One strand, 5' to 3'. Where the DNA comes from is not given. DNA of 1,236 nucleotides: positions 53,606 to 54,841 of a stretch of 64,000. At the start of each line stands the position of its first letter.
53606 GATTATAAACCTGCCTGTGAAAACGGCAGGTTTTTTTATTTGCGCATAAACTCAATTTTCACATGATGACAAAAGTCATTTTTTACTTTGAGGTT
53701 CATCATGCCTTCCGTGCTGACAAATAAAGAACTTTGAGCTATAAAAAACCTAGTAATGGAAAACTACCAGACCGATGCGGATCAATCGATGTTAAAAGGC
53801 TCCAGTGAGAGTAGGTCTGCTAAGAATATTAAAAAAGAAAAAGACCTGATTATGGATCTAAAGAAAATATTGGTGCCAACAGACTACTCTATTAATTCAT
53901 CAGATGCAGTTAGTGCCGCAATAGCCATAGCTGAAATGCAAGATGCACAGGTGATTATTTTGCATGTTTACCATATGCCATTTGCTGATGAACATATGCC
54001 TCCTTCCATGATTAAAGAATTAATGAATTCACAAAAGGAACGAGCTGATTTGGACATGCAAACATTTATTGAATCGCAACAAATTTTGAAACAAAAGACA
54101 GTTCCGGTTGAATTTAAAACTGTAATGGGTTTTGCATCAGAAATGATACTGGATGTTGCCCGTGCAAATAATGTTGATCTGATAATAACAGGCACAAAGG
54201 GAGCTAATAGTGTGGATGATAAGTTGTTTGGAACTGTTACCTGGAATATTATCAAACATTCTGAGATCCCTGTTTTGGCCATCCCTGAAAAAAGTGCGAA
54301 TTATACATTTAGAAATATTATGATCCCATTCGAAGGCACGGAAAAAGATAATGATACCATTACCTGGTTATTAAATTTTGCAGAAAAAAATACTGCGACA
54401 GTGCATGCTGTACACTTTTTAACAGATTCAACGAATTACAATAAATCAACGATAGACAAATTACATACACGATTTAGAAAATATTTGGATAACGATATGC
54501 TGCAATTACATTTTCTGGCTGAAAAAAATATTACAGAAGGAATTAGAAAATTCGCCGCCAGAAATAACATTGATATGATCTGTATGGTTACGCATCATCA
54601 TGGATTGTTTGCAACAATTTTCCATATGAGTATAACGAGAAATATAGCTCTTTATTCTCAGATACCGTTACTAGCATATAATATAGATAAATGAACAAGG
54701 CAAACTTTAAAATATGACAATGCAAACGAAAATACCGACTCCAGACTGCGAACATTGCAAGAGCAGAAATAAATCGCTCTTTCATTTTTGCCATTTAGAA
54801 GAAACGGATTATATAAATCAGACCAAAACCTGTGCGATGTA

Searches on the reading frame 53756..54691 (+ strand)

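Call 84: search_protein_families(library=pfam, proteins=[window:53756-54691:+], max_evalue=0.00001)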
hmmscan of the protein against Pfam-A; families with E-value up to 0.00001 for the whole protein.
window:53756-54691:+ (312 aa): 1 family
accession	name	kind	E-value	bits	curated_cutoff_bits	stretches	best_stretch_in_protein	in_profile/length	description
PF00582.32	Usp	-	6.3e-41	140.7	24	2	36-177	3-141/141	Universal stress protein family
